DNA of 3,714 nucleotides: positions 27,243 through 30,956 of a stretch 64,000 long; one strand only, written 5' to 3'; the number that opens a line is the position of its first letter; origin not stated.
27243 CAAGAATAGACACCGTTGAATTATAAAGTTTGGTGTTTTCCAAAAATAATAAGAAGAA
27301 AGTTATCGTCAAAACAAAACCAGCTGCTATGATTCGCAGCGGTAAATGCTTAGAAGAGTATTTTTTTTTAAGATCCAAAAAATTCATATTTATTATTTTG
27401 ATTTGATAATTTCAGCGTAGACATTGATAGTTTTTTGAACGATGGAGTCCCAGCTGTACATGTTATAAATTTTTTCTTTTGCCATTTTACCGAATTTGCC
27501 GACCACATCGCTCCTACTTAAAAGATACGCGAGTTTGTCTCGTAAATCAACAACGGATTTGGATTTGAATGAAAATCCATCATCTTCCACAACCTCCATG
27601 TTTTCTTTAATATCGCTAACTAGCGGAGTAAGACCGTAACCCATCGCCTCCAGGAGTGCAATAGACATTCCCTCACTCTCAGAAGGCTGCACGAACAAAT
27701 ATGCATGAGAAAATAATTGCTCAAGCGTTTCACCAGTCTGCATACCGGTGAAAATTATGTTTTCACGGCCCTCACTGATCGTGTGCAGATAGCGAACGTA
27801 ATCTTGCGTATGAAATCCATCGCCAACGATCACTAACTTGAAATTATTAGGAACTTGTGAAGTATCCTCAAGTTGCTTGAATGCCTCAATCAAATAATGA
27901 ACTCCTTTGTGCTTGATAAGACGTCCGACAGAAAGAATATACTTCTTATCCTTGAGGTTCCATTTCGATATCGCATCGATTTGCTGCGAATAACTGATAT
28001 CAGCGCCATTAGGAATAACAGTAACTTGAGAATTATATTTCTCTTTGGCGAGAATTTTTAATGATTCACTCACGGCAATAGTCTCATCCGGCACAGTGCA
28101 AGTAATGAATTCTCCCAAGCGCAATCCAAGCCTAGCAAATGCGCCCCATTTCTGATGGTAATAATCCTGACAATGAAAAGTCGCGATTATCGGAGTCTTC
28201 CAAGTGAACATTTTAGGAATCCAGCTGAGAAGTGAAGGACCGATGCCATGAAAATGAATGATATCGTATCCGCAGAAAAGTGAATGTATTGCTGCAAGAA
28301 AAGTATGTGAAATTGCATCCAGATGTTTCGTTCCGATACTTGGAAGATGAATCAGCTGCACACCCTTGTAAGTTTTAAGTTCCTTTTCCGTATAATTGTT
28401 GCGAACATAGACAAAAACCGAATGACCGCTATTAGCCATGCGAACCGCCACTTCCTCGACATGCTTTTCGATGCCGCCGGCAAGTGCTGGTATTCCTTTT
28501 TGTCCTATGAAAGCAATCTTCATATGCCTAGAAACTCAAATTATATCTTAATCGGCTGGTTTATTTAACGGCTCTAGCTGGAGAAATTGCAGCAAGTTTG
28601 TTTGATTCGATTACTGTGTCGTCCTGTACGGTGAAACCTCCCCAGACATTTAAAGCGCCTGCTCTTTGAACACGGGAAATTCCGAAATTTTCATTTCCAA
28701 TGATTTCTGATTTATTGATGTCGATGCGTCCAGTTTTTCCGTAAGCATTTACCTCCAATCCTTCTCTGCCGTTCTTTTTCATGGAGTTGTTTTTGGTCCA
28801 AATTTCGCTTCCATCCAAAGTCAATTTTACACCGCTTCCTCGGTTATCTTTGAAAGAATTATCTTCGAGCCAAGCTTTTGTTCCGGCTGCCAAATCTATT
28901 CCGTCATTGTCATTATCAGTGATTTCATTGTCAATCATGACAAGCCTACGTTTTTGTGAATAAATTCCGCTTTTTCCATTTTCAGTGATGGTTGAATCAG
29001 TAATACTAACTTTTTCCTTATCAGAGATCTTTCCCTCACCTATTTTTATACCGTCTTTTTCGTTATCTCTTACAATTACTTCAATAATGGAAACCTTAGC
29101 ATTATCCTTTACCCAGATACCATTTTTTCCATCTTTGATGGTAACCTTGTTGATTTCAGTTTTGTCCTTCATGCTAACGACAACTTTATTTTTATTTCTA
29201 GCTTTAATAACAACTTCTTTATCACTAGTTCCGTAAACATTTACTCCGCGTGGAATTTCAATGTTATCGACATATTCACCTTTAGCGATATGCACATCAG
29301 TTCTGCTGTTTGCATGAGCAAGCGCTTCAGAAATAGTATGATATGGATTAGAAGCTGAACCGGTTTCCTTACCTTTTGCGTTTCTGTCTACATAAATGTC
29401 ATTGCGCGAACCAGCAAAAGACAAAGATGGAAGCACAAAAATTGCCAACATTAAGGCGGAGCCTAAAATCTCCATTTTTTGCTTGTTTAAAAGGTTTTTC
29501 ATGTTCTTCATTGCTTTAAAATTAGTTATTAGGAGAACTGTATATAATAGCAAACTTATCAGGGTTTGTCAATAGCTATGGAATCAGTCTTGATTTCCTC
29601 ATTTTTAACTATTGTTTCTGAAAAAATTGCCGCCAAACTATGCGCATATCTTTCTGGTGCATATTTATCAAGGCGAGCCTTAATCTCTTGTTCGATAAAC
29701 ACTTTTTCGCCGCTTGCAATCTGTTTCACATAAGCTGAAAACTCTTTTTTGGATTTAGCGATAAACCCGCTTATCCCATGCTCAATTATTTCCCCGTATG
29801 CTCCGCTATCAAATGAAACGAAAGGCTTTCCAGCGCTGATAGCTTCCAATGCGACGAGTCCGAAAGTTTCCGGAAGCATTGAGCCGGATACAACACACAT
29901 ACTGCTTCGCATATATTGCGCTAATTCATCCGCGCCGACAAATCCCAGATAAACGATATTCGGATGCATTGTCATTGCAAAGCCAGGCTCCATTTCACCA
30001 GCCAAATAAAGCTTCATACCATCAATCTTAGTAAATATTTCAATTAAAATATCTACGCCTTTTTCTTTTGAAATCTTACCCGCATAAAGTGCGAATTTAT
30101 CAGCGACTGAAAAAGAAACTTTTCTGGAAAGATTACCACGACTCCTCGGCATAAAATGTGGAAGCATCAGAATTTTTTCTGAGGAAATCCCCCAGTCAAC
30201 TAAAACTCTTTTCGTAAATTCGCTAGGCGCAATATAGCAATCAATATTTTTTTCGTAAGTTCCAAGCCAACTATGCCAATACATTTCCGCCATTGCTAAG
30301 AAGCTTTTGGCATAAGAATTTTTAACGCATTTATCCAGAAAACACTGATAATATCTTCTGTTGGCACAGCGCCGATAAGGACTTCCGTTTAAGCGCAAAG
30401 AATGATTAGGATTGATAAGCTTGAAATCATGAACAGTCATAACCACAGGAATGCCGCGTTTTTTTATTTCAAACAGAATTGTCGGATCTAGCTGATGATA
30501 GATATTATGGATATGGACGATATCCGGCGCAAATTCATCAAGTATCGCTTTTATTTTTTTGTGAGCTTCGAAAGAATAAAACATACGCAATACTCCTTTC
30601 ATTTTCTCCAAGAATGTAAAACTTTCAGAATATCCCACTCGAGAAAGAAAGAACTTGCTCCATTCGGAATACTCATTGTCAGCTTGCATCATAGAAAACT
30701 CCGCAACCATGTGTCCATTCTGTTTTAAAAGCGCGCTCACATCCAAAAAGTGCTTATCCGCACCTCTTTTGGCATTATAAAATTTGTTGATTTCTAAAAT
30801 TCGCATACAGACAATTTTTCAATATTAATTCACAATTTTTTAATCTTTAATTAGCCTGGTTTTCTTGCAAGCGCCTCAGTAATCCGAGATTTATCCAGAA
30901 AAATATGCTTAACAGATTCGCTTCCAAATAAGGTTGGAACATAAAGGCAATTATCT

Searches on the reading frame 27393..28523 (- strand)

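Call 62: search_protein_families(library=pfam, proteins=[window:27393-28523:-], max_evalue=0.001)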
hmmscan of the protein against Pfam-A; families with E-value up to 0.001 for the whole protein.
window:27393-28523:- (376 aa): 5 families
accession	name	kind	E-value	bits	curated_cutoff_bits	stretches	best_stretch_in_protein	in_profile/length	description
PF00534.26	Glycos_transf_1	-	1.7e-31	109.5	26.4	1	187-350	8-171/172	Glycosyl transferases group 1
PF13692.12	Glyco_trans_1_4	-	1.9e-25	90.2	27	1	194-336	2-141/142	Glycosyl transferases group 1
PF13439.12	Glyco_transf_4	-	8.4e-22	78.4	28.5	1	16-177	2-169/170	Glycosyltransferase Family 4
PF13579.12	Glyco_trans_4_4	-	2.5e-10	41.4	29.7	1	16-173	1-158/158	Glycosyl transferase 4-like domain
PF20706.3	GT4-conflict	-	2.6e-08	33.7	26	1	166-303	173-311/385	Family 4 Glycosyltransferase in conflict systems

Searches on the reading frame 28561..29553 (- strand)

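Call 62: search_protein_families(library=pfam, proteins=[window:28561-29553:-], max_evalue=0.001)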
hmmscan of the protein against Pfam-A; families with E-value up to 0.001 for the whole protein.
window:28561-29553:- (330 aa): 3 families
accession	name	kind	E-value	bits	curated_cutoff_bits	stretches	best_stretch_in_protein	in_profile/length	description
PF13229.12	Beta_helix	-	1.6e-18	67.3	25.9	2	179-315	8-135/158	Right handed beta helix region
PF05048.19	NosD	-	2.4e-11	43.9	23.6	1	111-278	7-165/212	Periplasmic copper-binding protein (NosD)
PF07602.17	DUF1565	-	1.6e-06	28.1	20.3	1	62-271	6-207/257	Protein of unknown function (DUF1565)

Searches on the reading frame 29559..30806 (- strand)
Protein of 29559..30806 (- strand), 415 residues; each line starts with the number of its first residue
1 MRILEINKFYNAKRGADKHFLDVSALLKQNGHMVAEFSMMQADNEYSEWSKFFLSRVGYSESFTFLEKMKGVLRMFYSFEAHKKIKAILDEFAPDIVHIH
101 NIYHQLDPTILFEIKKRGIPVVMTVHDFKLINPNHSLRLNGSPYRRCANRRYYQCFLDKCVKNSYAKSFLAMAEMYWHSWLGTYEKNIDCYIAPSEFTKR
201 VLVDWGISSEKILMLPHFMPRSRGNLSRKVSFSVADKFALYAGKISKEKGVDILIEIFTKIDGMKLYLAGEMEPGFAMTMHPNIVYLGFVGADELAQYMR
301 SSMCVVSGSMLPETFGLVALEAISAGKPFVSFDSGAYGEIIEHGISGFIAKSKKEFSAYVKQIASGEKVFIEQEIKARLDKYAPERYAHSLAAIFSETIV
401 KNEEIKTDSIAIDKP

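Call 62: search_protein_families(library=pfam, proteins=[window:29559-30806:-], max_evalue=0.001)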
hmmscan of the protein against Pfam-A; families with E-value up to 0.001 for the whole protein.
window:29559-30806:- (415 aa): 5 families
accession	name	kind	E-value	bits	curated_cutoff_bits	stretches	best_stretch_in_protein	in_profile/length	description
PF00534.26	Glycos_transf_1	-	5.2e-22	78.6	26.4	1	227-385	6-171/172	Glycosyl transferases group 1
PF13692.12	Glyco_trans_1_4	-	1.2e-19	71.4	27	1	239-362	4-138/142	Glycosyl transferases group 1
PF13439.12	Glyco_transf_4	-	4e-15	56.7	28.5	1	15-217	3-164/170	Glycosyltransferase Family 4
PF13579.12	Glyco_trans_4_4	-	5.1e-07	30.6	29.7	1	78-216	56-156/158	Glycosyl transferase 4-like domain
PF13477.12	Glyco_trans_4_2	-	0.00029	21.5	23.4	1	79-128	61-111/139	Glycosyl transferase 4-like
